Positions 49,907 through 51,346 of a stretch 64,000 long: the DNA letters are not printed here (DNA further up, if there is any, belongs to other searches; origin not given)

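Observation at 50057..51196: HisRS-like paralogue with degenerate catalytic motifs but an intact anticodon-binding-like domain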

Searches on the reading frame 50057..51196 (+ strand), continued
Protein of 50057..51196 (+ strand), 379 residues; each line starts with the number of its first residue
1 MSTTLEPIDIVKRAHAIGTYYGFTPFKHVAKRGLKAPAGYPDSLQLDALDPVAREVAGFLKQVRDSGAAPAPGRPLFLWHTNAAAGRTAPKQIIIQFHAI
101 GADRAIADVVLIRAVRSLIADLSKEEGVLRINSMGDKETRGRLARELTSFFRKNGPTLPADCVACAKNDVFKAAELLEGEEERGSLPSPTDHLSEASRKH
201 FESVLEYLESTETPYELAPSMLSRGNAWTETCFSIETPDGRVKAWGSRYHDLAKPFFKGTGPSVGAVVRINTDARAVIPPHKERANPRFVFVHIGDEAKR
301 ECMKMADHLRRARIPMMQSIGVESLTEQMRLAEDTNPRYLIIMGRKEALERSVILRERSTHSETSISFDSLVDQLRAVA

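Call 14: search_protein_representatives(protein=window:50057-51196:+)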
Query: 379 residues. Proteins with E-value up to 0.001 (for the whole library): 1510; up to 1e-10: 666; up to 1e-30: 202. The best 150 are listed.
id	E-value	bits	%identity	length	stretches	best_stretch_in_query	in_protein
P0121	6.1e-158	542.4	67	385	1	6-379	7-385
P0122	5.6e-103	361.6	48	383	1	8-377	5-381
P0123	1.6e-99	350.3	49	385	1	3-379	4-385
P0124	5.4e-98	345.2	46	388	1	4-375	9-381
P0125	3.1e-87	309.8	63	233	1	6-233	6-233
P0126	1.8e-86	307.3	40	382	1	5-368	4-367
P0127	4.7e-83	296.1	43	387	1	4-377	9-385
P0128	2.5e-72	260.8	51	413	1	8-277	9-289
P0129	7.1e-72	259.3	64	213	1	171-379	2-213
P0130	8.3e-68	245.9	37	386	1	4-379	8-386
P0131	6.6e-60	219.9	54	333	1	9-224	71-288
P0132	4.1e-58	214.0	62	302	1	2-168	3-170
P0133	4.1e-58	214.0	36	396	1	11-376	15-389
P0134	6.7e-55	203.4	32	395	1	6-378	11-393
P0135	2.3e-52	195.1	32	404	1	3-370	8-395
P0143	4.2e-46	174.5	31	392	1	15-376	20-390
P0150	1.7e-44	169.2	31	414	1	10-375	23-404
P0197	1.9e-37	146.1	31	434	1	74-376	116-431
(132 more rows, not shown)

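Call 26: predict_structure(alignment_id=A1)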
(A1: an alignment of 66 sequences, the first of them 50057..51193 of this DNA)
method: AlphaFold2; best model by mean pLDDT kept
length: 379 residues; sequences in the alignment: 66
mean_pLDDT: 90.3   pTM: 0.89
mean pLDDT of the five models: 90.3, 89.5, 88.9, 88.7, 88.0
residues with pLDDT >= 90: 251; 70-90: 120; 50-70: 7; < 50: 1
segments of 3 or more residues with pLDDT < 50: none
pLDDT, mean of each block of 10 residues (from residue 1): 82 94 92 74 89 93 93 91 95 97 92 95 91 89 92 93 91 84 82 91 94 91 78 93 95 89 95 92 86 91 89 88 84 92 95 95 96 89
secondary structure, 60 per line:
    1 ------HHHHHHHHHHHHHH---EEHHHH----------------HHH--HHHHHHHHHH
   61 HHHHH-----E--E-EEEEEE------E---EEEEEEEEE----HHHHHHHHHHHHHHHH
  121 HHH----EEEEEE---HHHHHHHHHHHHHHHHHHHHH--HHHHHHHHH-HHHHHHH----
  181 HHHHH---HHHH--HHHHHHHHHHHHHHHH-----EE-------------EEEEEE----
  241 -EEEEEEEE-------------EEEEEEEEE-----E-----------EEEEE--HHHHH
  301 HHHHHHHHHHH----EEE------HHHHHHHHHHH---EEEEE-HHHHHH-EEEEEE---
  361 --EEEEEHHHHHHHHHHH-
elements in order: H7-20 H26-29 H51-65 E76-81 E92-100 H105-123 E128-133 H137-157 H160-168 H170-176 H181-185 H189-192 H195-210 E231-236 E242-249 E263-271 E289-293 H296-311 E316-318 H325-335 E339-343 H345-350 E352-357 E363-367 H368-378

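Call 30: fold_search(model_id=the predicted structure, library=pdb)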
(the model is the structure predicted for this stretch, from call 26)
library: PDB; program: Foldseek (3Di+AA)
matches with E <= 10: 1114; with E <= 0.001: 403
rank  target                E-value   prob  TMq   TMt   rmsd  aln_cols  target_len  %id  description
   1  4rdx_A                5.0e-23  1.00  0.49  0.45  20.8       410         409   19  Structure of histidinyl-tRNA synthetase in complex with tRNA(His) (released 2015-03-25)
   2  1qe0_A                9.5e-23  1.00  0.42  0.41  20.5       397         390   19  CRYSTAL STRUCTURE OF APO S. AUREUS HISTIDYL-TRNA SYNTHETASE (released 2000-07-12)
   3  4e51_A                1.3e-22  1.00  0.53  0.49  19.8       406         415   18  Crystal structure of a histidyl-tRNA synthetase HisRS from Burkholderia thailandensis bound to histidine (released 2012-03-28)
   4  4e51_B                5.6e-22  1.00  0.55  0.53  19.4       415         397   18  Crystal structure of a histidyl-tRNA synthetase HisRS from Burkholderia thailandensis bound to histidine (released 2012-03-28)
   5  1adj_A                1.0e-21  1.00  0.52  0.47  20.8       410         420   17  HISTIDYL-TRNA SYNTHETASE IN COMPLEX WITH HISTIDINE (released 1997-08-20)
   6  1h4v                  2.2e-21  1.00  0.49  0.46  20.8       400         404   18  HISTIDYL-TRNA SYNTHETASE from Thermus Thermophilus (ligand free) (released 2001-06-18)
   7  1kmm_A                6.2e-20  1.00  0.45  0.45  20.1       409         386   18  HISTIDYL-TRNA SYNTHETASE COMPLEXED WITH HISTIDYL-ADENYLATE (released 1997-12-17)
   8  1kmm_C                1.4e-19  1.00  0.46  0.45  19.7       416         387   17  HISTIDYL-TRNA SYNTHETASE COMPLEXED WITH HISTIDYL-ADENYLATE (released 1997-12-17)
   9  5e3i_B                6.6e-19  1.00  0.46  0.44  20.0       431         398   15  Crystal Structure of a Histidyl-tRNA synthetase from Acinetobacter baumannii with bound L-Histidine and ATP (released 2015-11-04)
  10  1kmn_A                7.0e-19  1.00  0.43  0.43  19.7       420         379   17  HISTIDYL-TRNA SYNTHETASE COMPLEXED WITH HISTIDINOL AND ATP (released 1997-12-17)
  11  1htt_A                1.6e-18  1.00  0.41  0.42  20.1       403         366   16  HISTIDYL-TRNA SYNTHETASE (released 1997-01-27)
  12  2el9_D                2.1e-18  1.00  0.44  0.44  19.5       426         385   17  Crystal structure of E.coli Histidyl-tRNA synthetase complexed with a histidyl-adenylate analogue (released 2008-03-18)
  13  2el9_B                3.0e-18  1.00  0.43  0.43  19.2       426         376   16  Crystal structure of E.coli Histidyl-tRNA synthetase complexed with a histidyl-adenylate analogue (released 2008-03-18)
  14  5e3i_A                6.5e-18  1.00  0.42  0.41  19.7       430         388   15  Crystal Structure of a Histidyl-tRNA synthetase from Acinetobacter baumannii with bound L-Histidine and ATP (released 2015-11-04)
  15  2el9_C                7.3e-18  1.00  0.43  0.43  19.5       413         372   18  Crystal structure of E.coli Histidyl-tRNA synthetase complexed with a histidyl-adenylate analogue (released 2008-03-18)
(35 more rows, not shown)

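Call 32: find_related_loci(query=A3, collection=genome_contigs, flank=10000)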
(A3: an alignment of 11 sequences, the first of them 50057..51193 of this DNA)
Query A3 (379 aa) in genome_contigs; peptide patterns used: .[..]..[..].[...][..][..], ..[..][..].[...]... (x = any residue, [..] = any of these).
267 stretches matched a pattern; 221 encode a relative of the query (tblastn E <= 1e-3); the best 80 are kept; 80 distinct loci.
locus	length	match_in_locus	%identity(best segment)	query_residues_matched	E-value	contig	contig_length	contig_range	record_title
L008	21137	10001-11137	96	1-379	0e+0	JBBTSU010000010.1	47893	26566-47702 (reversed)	MAG: Patescibacteria group bacterium isolate H41-bin080 H41_bin080_000000000010, whole genome shotgun sequence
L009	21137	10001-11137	85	1-379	0e+0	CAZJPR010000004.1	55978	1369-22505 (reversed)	MAG TPA_asm: uncultured Candidatus Saccharibacteria bacterium isolate SRP342105_co1_233 genome assembly, contig: NODE_71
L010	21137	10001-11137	85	1-379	0e+0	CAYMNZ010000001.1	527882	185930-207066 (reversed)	MAG TPA_asm: uncultured Candidatus Saccharibacteria bacterium isolate SRP128246_co1_424 genome assembly, contig: NODE_4_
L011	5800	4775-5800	85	1-342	0e+0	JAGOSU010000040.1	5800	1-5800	MAG: Candidatus Paceibacterota bacterium isolate Gw_Eff_bin_347 Gw_Eff_45183_length_5800_cov_8.682708, whole genome shot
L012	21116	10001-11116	70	9-379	5e-177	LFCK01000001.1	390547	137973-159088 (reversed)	MAG: Parcubacteria bacterium C7867-001 C7867_00003, whole genome shotgun sequence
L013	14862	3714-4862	70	4-379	5e-176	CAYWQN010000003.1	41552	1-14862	MAG TPA_asm: uncultured Candidatus Saccharibacteria bacterium isolate SRP278252_co2_32 genome assembly, contig: NODE_167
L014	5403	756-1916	70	1-379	8e-179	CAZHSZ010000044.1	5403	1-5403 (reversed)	MAG TPA_asm: uncultured Candidatus Saccharibacteria bacterium isolate SRP133034_co1_80 genome assembly, contig: NODE_126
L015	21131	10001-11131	68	4-379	1e-174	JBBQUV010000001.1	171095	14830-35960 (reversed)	MAG: Candidatus Paceibacteria bacterium isolate Co_metawrap_1951 Cmw_1951_k141_19070792_length_171095_cov_10.9998, whole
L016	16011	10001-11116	68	9-379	1e-173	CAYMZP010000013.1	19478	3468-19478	MAG TPA_asm: uncultured Candidatus Saccharibacteria bacterium isolate SRP329715_co2_49 genome assembly, contig: NODE_550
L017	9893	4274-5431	69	1-379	4e-173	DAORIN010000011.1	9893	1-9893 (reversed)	MAG TPA_asm: Candidatus Paceibacterota bacterium isolate AMR_MDS_5576 NODE_1175_length_9893_cov_5.046148, whole genome s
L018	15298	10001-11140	69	1-379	8e-173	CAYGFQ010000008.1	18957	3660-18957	MAG TPA_asm: uncultured Candidatus Saccharibacteria bacterium isolate ERP113451_co1_89 genome assembly, contig: NODE_336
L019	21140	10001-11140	69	1-378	1e-172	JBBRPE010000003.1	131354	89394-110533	MAG: Candidatus Paceibacteria bacterium isolate La1_metabat2.398 LA1C_B2.398_k141_3524705L_131354_cov_13.9990, whole gen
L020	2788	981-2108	69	5-379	0e+0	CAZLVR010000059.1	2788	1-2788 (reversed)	MAG TPA_asm: uncultured Candidatus Saccharibacteria bacterium isolate SRP135725_co1_66 genome assembly, contig: NODE_679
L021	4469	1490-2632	69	1-379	2e-176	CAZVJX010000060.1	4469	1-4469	MAG TPA_asm: uncultured Candidatus Saccharibacteria bacterium isolate SRP193066_co1_81 genome assembly, contig: NODE_180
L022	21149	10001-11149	67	1-379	6e-171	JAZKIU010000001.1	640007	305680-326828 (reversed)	MAG: Patescibacteria group bacterium isolate ADI_DC_SW_02_SPN_11032020-bin061_1 DCSW02SPN_B061_1_000000000001, whole gen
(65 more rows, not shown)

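Call 44: find_encoding_contigs(protein=P0197, flank=10000, max_places=3)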
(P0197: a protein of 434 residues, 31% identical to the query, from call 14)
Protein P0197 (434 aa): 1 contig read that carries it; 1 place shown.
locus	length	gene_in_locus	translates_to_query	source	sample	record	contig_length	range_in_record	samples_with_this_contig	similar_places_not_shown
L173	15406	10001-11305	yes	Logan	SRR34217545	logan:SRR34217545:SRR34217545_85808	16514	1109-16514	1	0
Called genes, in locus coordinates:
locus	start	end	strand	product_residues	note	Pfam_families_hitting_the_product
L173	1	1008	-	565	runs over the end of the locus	PF04851:ResIII (faint), PF01541:GIY-YIG (weak), PF09848:SLFN-g3_helicase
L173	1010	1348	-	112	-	PF12643:MazG-like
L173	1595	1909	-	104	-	-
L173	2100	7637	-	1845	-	PF03382:DUF285, PF17936:Big_6 (faint), PF03382:DUF285, PF01471:PG_binding_1 (faint), PF09479:Flg_new (weak)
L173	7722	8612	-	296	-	-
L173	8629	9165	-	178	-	PF01195:Pept_tRNA_hydro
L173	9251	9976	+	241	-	PF10502:Peptidase_S26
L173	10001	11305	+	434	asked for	PF13393:tRNA-synt_His, PF03129:HGTP_anticodon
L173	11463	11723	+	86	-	-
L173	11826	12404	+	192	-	-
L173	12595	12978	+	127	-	-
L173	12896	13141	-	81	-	-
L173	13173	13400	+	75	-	-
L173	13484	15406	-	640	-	?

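Call 45: find_encoding_contigs(protein=P0150, flank=10000, max_places=3)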
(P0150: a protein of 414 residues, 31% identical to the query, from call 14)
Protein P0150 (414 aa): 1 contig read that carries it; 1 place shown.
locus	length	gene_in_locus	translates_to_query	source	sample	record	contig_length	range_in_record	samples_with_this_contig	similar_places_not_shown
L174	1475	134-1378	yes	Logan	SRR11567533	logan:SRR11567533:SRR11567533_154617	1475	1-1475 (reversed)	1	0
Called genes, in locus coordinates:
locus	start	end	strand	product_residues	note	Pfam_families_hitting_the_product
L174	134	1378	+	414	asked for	PF13393:tRNA-synt_His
